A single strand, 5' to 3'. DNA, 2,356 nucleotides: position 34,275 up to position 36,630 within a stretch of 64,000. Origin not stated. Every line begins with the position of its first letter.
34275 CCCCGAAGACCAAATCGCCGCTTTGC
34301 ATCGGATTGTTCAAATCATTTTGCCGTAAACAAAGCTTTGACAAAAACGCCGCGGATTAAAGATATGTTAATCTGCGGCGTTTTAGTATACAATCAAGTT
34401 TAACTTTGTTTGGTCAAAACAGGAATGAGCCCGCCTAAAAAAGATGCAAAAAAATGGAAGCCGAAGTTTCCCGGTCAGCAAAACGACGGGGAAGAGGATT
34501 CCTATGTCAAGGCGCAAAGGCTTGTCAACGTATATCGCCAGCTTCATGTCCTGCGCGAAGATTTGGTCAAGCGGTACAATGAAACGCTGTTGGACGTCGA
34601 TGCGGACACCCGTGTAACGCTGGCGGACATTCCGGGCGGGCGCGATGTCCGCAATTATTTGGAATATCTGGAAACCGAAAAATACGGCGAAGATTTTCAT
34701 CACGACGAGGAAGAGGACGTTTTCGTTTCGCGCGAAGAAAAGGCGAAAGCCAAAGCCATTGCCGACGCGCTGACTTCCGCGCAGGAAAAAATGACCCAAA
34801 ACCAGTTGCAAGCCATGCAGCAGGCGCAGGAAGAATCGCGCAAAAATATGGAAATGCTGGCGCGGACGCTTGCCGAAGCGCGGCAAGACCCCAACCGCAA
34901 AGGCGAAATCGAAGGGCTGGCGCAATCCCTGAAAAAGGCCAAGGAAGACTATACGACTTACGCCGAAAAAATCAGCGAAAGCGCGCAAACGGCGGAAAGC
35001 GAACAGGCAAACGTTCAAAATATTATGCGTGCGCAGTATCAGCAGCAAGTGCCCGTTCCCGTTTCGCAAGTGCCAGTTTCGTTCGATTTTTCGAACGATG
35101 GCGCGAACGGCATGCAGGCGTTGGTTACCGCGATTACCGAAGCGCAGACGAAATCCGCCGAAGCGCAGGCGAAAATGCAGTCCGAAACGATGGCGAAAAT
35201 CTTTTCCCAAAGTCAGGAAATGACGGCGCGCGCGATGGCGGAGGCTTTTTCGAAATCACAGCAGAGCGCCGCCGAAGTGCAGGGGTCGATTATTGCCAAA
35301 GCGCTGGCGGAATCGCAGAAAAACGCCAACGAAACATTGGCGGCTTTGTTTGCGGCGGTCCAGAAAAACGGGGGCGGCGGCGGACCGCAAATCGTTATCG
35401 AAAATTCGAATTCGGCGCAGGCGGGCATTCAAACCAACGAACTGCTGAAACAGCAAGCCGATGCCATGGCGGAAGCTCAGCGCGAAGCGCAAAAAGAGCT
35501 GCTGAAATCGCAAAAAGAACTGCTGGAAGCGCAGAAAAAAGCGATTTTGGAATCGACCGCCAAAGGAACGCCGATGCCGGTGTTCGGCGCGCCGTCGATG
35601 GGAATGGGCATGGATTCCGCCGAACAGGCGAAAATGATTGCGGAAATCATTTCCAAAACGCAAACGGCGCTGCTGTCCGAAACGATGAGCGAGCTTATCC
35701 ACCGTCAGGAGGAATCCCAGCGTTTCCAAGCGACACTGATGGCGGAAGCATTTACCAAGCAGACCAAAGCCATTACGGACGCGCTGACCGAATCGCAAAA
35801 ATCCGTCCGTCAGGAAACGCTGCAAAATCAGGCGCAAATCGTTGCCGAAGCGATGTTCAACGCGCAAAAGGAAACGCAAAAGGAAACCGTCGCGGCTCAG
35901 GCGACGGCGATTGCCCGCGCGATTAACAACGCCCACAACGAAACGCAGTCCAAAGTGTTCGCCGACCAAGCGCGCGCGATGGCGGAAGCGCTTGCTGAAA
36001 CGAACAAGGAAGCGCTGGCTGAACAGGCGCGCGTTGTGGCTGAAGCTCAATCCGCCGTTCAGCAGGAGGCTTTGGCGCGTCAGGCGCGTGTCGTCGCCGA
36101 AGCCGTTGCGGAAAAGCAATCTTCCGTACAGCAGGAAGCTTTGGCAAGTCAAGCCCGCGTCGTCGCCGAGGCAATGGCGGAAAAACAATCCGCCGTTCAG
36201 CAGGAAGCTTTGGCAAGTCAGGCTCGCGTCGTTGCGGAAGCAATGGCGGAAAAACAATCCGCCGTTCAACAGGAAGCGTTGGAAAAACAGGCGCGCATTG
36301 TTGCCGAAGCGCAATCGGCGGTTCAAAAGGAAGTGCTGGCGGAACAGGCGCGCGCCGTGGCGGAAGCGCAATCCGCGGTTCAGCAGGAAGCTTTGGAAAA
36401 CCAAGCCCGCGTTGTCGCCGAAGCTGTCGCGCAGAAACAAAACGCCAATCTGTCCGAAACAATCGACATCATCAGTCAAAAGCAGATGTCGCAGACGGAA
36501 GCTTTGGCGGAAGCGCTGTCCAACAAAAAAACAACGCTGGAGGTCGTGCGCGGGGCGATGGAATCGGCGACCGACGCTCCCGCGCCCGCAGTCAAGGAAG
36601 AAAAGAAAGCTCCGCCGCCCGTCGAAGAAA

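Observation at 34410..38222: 1270-aa protein with two novel tandem repeat arrays (22-aa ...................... x 7 and YY(L/V)DENG(A/N)P x about 18)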

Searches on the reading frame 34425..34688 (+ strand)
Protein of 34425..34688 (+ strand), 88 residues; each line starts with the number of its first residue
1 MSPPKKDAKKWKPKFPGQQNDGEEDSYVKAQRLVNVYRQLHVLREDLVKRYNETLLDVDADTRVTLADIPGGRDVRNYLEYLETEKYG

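Call 59: search_protein_representatives(alignment_id=A6)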
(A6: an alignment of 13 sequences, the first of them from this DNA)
Query: 13 sequences, 85 profile positions. Proteins with E-value up to 0.001 (for the whole library): 456; up to 1e-10: 253; up to 1e-30: 4. The best 150 are listed.
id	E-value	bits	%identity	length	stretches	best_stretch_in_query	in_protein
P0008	3.5e-32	126.1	-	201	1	4-84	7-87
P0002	1.0e-31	124.6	-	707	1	2-84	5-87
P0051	1.4e-31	124.2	-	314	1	3-84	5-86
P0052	1.9e-31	123.7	-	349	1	5-84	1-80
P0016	3.5e-30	119.7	-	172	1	2-83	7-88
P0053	3.0e-25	103.9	-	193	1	6-84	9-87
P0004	7.2e-25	102.6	-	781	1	5-83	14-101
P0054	5.6e-24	99.8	-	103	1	4-82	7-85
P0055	1.0e-23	98.9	-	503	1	3-83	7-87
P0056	1.3e-23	98.6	-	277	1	7-82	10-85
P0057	1.4e-23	98.5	-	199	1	7-84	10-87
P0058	3.6e-23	97.2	-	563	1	4-83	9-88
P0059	3.8e-23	97.1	-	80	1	3-80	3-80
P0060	4.9e-23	96.8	-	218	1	5-83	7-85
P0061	5.3e-23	96.7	-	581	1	3-83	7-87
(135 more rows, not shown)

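Call 79: find_related_loci(query=A6, collection=viral_contigs, flank=5000)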
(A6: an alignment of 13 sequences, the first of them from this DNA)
Query A6 (88 aa) in viral_contigs; peptide patterns used: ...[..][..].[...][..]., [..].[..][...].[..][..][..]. (x = any residue, [..] = any of these).
178 stretches matched a pattern; 1 encode a relative of the query (tblastn E <= 1e-3); 1 distinct loci.
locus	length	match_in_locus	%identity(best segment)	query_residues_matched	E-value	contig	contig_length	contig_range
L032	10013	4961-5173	32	15-86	6e-7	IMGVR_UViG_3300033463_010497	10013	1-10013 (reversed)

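Call 80: find_related_loci(query=A6, collection=metagenome_contigs, flank=10000)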
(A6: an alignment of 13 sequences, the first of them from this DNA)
Query A6 (88 aa) in metagenome_contigs; peptide patterns used: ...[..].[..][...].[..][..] (x = any residue, [..] = any of these).
258 stretches matched a pattern; 20 encode a relative of the query (tblastn E <= 1e-3); 20 distinct loci.
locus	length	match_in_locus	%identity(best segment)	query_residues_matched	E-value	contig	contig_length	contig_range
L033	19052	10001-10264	94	1-88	2e-47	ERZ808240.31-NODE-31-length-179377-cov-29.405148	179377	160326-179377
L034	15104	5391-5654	93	1-88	7e-47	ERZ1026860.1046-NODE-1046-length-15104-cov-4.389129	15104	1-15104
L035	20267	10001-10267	78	1-88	1e-45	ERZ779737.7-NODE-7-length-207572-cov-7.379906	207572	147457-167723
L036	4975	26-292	78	1-88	1e-45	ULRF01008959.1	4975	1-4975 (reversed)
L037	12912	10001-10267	78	1-88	1e-45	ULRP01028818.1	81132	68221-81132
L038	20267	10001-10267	78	1-88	1e-45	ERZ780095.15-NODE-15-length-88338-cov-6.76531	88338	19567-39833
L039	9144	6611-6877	78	1-88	1e-45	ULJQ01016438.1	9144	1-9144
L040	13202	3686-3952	75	1-88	5e-45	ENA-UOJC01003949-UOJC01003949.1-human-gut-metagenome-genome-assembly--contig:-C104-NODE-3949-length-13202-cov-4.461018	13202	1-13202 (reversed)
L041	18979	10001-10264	77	1-88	3e-37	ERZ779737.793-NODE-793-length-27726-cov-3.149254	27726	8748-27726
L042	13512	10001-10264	77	1-88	3e-37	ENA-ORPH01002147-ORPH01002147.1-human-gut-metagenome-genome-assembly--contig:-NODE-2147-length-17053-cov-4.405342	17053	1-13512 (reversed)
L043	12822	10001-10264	77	1-88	3e-37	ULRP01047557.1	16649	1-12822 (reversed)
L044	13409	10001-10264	77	1-88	1e-36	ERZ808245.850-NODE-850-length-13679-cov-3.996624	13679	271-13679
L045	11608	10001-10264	77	1-88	1e-36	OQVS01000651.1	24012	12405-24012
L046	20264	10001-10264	77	1-88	9e-37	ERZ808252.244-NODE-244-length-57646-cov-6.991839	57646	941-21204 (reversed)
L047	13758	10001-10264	77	1-88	9e-37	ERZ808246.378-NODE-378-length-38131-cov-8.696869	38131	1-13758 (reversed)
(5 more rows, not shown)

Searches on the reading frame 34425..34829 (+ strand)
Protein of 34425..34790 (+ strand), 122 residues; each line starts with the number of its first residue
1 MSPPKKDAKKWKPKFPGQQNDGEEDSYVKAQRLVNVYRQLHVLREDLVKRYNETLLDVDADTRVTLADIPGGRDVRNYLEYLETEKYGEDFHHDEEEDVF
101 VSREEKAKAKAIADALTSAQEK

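Call 24: find_homologous_proteins(query=A2, max_evalue=0.001)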
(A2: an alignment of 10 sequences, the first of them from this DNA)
Query A2 (10 sequences) (123 aa, profile of the alignment): 18 proteins with E <= 0.001 among 4365 candidates.
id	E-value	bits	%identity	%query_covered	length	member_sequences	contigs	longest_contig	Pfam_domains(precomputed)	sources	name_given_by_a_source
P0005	2.8e-63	229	75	85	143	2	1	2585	-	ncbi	-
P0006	1.2e-60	221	73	87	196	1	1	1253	-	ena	-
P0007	1.3e-59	217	73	98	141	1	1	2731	-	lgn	-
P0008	5.0e-53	196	66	72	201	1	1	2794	-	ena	-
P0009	5.1e-53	196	67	91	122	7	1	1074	-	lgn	-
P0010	7.3e-48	179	72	77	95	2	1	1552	-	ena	-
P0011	1.4e-42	162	94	70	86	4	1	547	-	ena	-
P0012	9.6e-14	69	39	74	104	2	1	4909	-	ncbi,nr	ncbi:MAG: hypothetical protein J6U64_00790, partial [Alphaproteobacteria bacterium]|nr:hypothetical 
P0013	2.1e-13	68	42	58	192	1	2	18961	-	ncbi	-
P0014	2.6e-13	68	45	59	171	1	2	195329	-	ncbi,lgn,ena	-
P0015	7.6e-13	66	41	65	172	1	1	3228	-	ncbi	-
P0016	7.7e-13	66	32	94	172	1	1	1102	-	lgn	-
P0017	9.1e-13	66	46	57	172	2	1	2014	-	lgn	-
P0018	9.1e-13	66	38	65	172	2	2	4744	-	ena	-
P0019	2.2e-12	65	38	64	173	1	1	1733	-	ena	-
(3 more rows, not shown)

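Call 26: find_encoding_contigs(protein=P0014, flank=10000, max_places=3)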
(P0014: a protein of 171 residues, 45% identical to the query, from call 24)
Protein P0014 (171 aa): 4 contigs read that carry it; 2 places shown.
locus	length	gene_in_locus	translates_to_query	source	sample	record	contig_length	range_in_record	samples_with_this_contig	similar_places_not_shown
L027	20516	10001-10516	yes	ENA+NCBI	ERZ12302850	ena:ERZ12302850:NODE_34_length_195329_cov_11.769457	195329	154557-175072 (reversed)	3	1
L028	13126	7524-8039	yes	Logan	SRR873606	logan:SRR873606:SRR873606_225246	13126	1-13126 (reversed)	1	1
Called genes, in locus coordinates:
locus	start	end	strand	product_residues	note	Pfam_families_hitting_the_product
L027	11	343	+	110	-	PF02699:YajC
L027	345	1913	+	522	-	PF21760:SecD_1st, PF22599:SecDF_P1_head, PF02355:SecD_SecF_C, PF03176:MMPL (weak)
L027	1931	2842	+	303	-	PF07549:Sec_GG, PF02355:SecD_SecF_C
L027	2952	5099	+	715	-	-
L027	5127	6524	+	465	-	-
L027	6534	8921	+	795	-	-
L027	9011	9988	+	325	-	PF01381:HTH_3, PF12844:HTH_19 (faint), PF13443:HTH_26 (faint), PF13560:HTH_31 (weak), PF01381:HTH_3 (weak), PF13560:HTH_31 (weak)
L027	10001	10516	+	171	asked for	-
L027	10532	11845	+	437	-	-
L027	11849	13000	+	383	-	-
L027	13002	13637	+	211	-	-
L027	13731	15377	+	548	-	PF00749:tRNA-synt_1c, PF19269:Anticodon_2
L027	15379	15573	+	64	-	PF04102:SlyX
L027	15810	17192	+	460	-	PF13330:Mucin2_WxxW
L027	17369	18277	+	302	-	PF05036:SPOR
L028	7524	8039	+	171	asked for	-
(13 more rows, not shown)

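Call 28: search_protein_families(library=pfam, proteins=[window:34425-34790:+], max_evalue=10)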
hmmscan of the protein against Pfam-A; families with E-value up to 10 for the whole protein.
window:34425-34790:+ (122 aa): 1 family
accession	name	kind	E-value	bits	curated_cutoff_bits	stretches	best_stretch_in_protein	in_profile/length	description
PF15595.11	Imm51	-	0.018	15.4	29.8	1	82-120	50-89/104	Immunity protein 51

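Call 45: predict_structure(alignment_id=A4)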
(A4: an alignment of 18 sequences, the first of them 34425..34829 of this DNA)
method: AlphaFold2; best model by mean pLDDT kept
length: 135 residues; sequences in the alignment: 18
mean_pLDDT: 75.7   pTM: 0.51
mean pLDDT of the five models: 75.7, 74.5, 74.3, 72.7, 70.8
residues with pLDDT >= 90: 63; 70-90: 5; 50-70: 49; < 50: 18
segments of 3 or more residues with pLDDT < 50: 1-3, 6-11, 96-102
pLDDT, mean of each block of 10 residues (from residue 1): 49 53 82 97 96 95 95 97 90 52 59 67 61 62
secondary structure, 60 per line:
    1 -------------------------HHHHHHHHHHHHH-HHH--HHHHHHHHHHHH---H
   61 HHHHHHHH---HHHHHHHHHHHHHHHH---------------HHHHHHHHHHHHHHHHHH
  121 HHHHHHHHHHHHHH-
elements in order: H26-38 H45-56 H60-68 H72-87 H103-134

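Call 61: find_encoding_contigs(protein=P0013, flank=10000, max_places=2)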
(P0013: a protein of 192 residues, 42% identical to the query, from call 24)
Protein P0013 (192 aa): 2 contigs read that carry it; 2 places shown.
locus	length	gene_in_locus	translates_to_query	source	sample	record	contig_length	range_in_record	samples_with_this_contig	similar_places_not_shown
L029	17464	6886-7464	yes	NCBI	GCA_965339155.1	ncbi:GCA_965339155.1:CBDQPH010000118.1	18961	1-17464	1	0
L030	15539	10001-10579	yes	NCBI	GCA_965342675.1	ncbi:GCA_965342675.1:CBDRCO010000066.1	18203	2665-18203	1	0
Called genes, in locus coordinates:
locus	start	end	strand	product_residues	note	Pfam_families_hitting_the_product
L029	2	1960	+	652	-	?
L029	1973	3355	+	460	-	-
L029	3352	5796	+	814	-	PF04610:TrbL (weak)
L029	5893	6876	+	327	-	PF01381:HTH_3, PF12844:HTH_19 (faint), PF13443:HTH_26 (faint), PF13560:HTH_31 (weak), PF01381:HTH_3 (weak), PF13560:HTH_31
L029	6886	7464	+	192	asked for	-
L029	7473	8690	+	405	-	-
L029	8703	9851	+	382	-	-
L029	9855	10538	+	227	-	-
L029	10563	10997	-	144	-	PF00583:Acetyltransf_1, PF13508:Acetyltransf_7, PF13673:Acetyltransf_10, PF08445:FR47, PF13420:Acetyltransf_4 (weak)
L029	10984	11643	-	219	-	PF00814:TsaD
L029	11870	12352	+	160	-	-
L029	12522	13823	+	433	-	PF13393:tRNA-synt_His, PF00152:tRNA-synt_2 (faint), PF00587:tRNA-synt_2b (weak), PF03129:HGTP_anticodon (weak)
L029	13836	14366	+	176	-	-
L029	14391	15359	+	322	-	PF01544:CorA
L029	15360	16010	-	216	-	-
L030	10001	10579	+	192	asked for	-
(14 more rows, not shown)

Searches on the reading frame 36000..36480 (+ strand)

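Call 28: search_protein_families(library=pfam, proteins=[window:36000-36480:+], max_evalue=10)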
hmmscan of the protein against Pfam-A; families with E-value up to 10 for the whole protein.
window:36000-36480:+ (160 aa): 2 families
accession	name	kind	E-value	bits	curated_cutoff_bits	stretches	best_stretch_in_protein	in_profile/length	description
PF13755.11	Sensor_TM1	-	0.82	9.9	26.6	3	44-65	45-66/68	Sensor N-terminal transmembrane domain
PF18598.6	TetR_C_36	-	3.4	8.1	33.7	1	10-55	35-82/111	Tetracyclin repressor-like, C-terminal domain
